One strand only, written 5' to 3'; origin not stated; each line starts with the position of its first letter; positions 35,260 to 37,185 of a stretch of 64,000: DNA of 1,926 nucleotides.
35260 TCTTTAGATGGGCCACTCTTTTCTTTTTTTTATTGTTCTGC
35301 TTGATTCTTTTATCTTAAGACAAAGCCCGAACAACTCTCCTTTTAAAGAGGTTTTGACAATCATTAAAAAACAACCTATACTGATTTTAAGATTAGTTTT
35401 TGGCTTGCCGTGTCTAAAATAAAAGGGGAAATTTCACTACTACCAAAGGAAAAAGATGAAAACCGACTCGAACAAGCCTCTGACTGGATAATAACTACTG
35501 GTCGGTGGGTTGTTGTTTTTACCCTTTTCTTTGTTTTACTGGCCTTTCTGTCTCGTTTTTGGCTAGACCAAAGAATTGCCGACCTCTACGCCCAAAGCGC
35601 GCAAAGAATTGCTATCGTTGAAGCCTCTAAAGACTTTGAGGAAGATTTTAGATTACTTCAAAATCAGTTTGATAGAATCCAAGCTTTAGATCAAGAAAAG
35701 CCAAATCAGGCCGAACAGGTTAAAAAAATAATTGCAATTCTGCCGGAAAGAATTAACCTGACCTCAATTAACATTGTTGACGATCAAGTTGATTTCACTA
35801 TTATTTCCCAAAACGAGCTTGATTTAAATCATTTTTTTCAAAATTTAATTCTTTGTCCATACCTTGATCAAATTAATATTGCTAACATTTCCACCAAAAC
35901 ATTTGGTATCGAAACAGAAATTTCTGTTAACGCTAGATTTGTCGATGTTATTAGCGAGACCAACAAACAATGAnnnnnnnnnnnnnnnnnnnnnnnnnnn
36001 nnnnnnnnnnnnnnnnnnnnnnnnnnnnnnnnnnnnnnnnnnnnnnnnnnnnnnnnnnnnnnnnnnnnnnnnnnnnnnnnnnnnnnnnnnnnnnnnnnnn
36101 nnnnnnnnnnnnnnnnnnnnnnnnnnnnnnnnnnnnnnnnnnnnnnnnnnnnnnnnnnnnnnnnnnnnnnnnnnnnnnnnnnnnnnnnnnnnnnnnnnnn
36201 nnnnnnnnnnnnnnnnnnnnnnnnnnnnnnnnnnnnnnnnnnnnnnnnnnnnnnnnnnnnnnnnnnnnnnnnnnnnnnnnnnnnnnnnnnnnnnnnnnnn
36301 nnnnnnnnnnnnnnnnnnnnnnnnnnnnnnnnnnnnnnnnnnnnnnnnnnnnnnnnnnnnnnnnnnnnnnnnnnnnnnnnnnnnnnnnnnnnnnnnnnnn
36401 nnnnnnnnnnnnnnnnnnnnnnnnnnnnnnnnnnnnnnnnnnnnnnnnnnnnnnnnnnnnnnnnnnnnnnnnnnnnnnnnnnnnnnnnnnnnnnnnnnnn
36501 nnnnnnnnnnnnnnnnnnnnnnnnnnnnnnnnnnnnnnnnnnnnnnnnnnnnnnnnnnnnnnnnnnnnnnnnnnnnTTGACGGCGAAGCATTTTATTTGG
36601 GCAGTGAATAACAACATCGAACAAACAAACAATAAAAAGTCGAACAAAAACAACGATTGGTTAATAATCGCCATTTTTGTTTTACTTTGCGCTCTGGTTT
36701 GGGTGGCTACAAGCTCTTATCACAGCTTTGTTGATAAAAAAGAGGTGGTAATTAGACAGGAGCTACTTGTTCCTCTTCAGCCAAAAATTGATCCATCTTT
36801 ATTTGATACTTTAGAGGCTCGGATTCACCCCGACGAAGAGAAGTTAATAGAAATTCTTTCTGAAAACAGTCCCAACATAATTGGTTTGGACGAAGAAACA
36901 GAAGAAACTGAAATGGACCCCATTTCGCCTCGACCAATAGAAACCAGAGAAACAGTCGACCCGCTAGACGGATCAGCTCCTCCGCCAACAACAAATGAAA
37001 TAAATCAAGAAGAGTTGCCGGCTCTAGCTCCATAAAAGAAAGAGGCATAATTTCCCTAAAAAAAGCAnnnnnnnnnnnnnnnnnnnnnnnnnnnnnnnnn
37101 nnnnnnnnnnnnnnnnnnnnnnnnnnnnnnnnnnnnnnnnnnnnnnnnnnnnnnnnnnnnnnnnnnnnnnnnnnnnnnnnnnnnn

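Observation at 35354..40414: PilN/PilO-like pair without adjacent pilM/pilQ, translationally coupled to three Thr-Pro-repeat surface proteins with C-terminal anchors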

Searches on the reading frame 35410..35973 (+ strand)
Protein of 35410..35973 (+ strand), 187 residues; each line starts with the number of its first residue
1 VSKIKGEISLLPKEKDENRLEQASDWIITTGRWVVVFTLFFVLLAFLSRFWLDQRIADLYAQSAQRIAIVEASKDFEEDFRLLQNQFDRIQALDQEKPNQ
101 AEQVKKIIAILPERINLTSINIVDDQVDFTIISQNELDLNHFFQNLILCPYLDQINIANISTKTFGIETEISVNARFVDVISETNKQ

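Call 5: search_protein_families(library=pfam, proteins=[window:35410-35973:+], max_evalue=1)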
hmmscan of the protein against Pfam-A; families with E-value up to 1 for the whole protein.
window:35410-35973:+ (187 aa): 1 family
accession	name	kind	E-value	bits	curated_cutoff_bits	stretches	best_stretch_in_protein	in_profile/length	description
PF05137.18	PilN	-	4.2e-06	27.1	22.8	1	108-164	7-63/78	Fimbrial assembly protein (PilN)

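Call 6: search_protein_families(library=ncbifam, proteins=[window:35410-35973:+], max_evalue=1)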
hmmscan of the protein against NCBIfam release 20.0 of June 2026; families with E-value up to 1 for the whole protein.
window:35410-35973:+ (187 aa): 2 families
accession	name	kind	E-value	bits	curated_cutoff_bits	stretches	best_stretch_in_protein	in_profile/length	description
TIGR02981.1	phageshock_pspE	exception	0.055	13.8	126.3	1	34-79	4-49/101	thiosulfate sulfurtransferase PspE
NF007627.0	PRK10287.1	equivalog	0.12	12.6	102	1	34-80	6-52/104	thiosulfate sulfurtransferase PspE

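Call 38: search_solved_structures(query=A4, max_evalue=10, show_alignments=1)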
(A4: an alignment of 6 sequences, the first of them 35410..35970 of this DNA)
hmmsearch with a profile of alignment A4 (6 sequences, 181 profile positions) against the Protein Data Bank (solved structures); distinct sequences matched with E-value up to 10: 6.
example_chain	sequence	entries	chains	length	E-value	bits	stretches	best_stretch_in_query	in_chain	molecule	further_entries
3jc8_Na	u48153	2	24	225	1.8e-05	27.7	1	31-147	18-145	PilN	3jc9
5vji_A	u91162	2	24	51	0.54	13.1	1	58-91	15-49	Circadian locomoter output cycles protein kaput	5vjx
2fjc_A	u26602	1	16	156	0.55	13.1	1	59-100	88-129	Antigen TpF1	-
5xau_C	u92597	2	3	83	0.59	13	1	53-97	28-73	Laminin subunit gamma-1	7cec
7bn9_A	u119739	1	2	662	1.1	12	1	46-131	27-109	Penicillin-binding protein 3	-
8i7o_YI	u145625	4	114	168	1.3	11.9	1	73-111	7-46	Sperm acrosome-associated protein 9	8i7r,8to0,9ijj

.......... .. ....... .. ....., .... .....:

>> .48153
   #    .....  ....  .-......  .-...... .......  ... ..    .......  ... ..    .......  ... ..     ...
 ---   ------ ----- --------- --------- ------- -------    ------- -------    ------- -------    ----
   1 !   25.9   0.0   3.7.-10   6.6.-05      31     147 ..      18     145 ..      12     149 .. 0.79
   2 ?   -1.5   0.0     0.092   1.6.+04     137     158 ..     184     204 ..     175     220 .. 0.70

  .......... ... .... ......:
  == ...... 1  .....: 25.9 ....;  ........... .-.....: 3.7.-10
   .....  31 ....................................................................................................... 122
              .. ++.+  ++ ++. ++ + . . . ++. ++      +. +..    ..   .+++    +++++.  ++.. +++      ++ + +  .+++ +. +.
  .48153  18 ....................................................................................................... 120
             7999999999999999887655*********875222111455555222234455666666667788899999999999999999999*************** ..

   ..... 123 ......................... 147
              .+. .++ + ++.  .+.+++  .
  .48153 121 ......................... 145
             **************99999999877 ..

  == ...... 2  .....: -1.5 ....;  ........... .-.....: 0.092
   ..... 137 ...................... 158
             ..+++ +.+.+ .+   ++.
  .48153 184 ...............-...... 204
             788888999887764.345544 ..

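Call 41: find_related_loci(query=A4, collection=genome_contigs, flank=10000)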
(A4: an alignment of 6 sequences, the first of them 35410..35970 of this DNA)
Query A4 (187 aa) in genome_contigs; peptide patterns used: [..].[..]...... (x = any residue, [..] = any of these).
169 stretches matched a pattern; 159 encode a relative of the query (tblastn E <= 1e-3); the best 80 are kept; 80 distinct loci.
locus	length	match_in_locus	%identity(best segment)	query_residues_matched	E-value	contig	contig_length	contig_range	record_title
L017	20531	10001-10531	70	1-179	6e-84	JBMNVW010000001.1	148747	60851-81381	MAG: Patescibacteria group bacterium isolate SBF912SR6HQ0010 scaffold_194_c1, whole genome shotgun sequence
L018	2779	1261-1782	65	5-179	3e-78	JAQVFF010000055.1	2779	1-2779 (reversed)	MAG: Candidatus Shapirobacteria bacterium isolate STE_152 NODE_133984_length_2779_cov_2.186275_Sandtown_E, whole genome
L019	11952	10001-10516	67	5-177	2e-74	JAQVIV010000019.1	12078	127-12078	MAG: Candidatus Shapirobacteria bacterium isolate STE_48 NODE_13088_length_12078_cov_8.049452_Sandtown_E, whole genome s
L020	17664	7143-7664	64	5-179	8e-74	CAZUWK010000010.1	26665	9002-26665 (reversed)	MAG TPA_asm: uncultured Gammaproteobacteria bacterium isolate SRP241326_co3_66 genome assembly, contig: NODE_2555_length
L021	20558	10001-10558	49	1-186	2e-55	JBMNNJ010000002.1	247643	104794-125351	MAG: Patescibacteria group bacterium isolate SBF912LR0HQ0104 contig_62126, whole genome shotgun sequence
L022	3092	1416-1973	47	1-186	2e-52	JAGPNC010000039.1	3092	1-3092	Candidatus Shapirobacteria bacterium isolate Gw_SlDig_bin_51 Gw_SlDig_82193_length_3092_cov_9.238449, whole genome shotg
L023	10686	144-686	48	1-177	6e-50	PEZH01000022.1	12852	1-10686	MAG: Candidatus Shapirobacteria bacterium CG09_land_8_20_14_0_10_38_17 CG09_land_8_20_14_0.10_scaffold_937_c, whole geno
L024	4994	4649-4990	54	1-112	1e-36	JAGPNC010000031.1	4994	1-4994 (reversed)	Candidatus Shapirobacteria bacterium isolate Gw_SlDig_bin_51 Gw_SlDig_38579_length_4994_cov_10.005342, whole genome shot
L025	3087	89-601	36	1-164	6e-28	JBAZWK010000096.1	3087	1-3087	MAG: Candidatus Shapirobacteria bacterium isolate SO_2017_GW1_30 NODE_128120_length_3087_cov_1.070946_OW334_2017, whole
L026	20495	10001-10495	36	1-160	2e-25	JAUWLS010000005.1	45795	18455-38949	MAG: Candidatus Shapirobacteria bacterium isolate CSMAG_2378 CSMAG_2378_k141_128275_length_45795_cov_9.0000, whole genom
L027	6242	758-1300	35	4-177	4e-25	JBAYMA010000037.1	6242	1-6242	MAG: Candidatus Shapirobacteria bacterium isolate SO_2016_LW1_28 scaffold19351_LW64-88_2016, whole genome shotgun sequen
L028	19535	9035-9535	37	5-164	1e-24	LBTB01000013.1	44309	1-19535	MAG: Candidatus Shapirobacteria bacterium GW2011_GWF2_37_20 US46_C0013, whole genome shotgun sequence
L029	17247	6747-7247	32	5-163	1e-24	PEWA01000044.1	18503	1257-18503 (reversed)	MAG: Candidatus Shapirobacteria bacterium CG06_land_8_20_14_3_00_40_12 CG06_land_8_20_14_3.00_150_scaffold_1054_c, whole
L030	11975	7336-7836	33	5-163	2e-24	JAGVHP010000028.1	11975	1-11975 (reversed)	MAG: Candidatus Shapirobacteria bacterium isolate DeMMO2_35 c_000000045706, whole genome shotgun sequence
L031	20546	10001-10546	32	5-178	2e-24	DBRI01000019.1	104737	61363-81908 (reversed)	MAG TPA_asm: Patescibacteria group bacterium UBA1372 UBA1372_contig_1145, whole genome shotgun sequence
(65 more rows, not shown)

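Call 81: search_protein_families(library=pfam, alignment_id=A7, max_evalue=0.01)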
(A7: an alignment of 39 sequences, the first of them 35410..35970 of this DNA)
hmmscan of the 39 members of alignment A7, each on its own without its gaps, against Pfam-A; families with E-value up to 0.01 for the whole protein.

A. member 1, window:35410-35970:+ (187 aa): 1 family
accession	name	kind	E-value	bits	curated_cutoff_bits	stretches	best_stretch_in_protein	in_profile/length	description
PF05137.18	PilN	-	4.2e-06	27.1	22.8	1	108-164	7-63/78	Fimbrial assembly protein (PilN)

B. families by the number of members that match (of 39 scanned): 7 families
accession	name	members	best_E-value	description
PF05137.18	PilN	36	6.8e-14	Fimbrial assembly protein (PilN)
PF20740.2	TP0453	2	0.0012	Outer membrane-associated lipoprotein TP0453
PF06837.17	Fijivirus_P9-2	1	0.00042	Fijivirus P9-2 protein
PF21689.3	TorS_sensor_domain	1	0.0014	Sensor protein TorS, sensor domain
PF14171.11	SpoIISA_toxin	1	0.0019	Toxin SpoIISA, type II toxin-antitoxin system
PF00435.27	Spectrin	1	0.0064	Spectrin repeat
PF07167.19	PhaC_N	1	0.0098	Poly-beta-hydroxybutyrate polymerase (PhaC) N-terminus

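Call 83: search_protein_representatives(protein=window:35410-35970:+)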
Query: 187 residues. Proteins with E-value up to 0.001 (for the whole library): 657; up to 1e-10: 201; up to 1e-30: 1. The best 150 are listed.
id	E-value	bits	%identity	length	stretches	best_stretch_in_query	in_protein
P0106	6.3e-47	175.8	49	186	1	5-178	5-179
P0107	3.2e-30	121.5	41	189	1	5-162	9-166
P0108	1.6e-21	93.2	33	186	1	5-172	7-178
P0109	4.1e-21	91.8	33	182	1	5-159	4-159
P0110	3.4e-20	88.8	33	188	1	7-166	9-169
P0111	5.4e-20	88.2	64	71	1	111-179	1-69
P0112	1.2e-19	87.0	60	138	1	5-74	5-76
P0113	2.2e-19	86.2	29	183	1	5-166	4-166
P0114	2.6e-19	85.9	42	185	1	5-162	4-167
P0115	1.7e-18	83.3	33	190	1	5-174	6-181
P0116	1.7e-18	83.3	32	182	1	5-162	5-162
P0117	2.8e-18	82.6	34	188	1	4-173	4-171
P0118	6.6e-18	81.4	31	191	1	8-166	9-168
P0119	1.3e-17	80.4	31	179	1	5-158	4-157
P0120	1.5e-17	80.2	36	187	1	5-132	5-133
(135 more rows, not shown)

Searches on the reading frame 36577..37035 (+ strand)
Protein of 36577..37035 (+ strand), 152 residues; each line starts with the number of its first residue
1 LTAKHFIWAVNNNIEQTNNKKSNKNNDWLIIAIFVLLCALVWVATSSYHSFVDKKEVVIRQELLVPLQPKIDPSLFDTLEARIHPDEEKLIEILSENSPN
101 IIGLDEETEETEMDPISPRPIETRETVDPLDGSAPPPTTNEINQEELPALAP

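Call 5: search_protein_families(library=pfam, proteins=[window:36577-37035:+], max_evalue=1)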
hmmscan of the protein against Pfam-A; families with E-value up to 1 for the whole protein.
window:36577-37035:+ (152 aa): 1 family
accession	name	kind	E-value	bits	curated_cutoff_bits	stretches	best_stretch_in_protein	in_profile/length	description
PF24838.2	8xMP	-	0.011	16.1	30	1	20-61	42-86/136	Octameric membrane protein family (8xMP)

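Call 6: search_protein_families(library=ncbifam, proteins=[window:36577-37035:+], max_evalue=1)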
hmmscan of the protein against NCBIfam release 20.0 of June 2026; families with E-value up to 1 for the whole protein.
window:36577-37035:+ (152 aa): 2 families
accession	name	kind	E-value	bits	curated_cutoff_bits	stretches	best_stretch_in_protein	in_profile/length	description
NF006078.0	PRK08224.1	equivalog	0.028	13.3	296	1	54-105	72-120/350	ATP-dependent DNA ligase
NF047931.1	antiphage_GapS1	subfamily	0.092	11.6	320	1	29-111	137-214/455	GapS1 family protein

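Call 77: search_protein_families(library=pfam, alignment_id=A6, max_evalue=0.01)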
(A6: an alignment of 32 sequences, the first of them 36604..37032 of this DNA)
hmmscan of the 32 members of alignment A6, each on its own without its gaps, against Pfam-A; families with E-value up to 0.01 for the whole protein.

A. member 1, window:36604-37032:+ (143 aa): 0 families

B. families by the number of members that match (of 32 scanned): 0 families

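Call 88: search_solved_structures(query=A6, max_evalue=10)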
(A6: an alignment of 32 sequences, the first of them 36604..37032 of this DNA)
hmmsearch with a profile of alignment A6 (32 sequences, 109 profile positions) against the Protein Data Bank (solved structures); distinct sequences matched with E-value up to 10: 5.
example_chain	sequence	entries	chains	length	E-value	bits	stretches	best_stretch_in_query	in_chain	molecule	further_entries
3h0l_C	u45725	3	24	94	0.74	13.2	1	56-96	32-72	Glutamyl-tRNA(Gln) amidotransferase subunit C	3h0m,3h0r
3t7z_A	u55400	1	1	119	0.86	13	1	58-90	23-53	Nucleolar protein Nop 56/58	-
4bne_A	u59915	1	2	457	3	11.2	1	26-100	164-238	PROTEIN KINASE C AND CASEIN KINASE SUBSTRATE IN NEURONS PROTEIN 2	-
30ff_DG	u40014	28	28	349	6.1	10.2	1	56-98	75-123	Transcription initiation factor TFIID subunit 7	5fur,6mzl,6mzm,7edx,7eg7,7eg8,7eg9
4rgw_B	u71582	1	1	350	6.1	10.2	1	56-98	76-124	Transcription initiation factor TFIID subunit 7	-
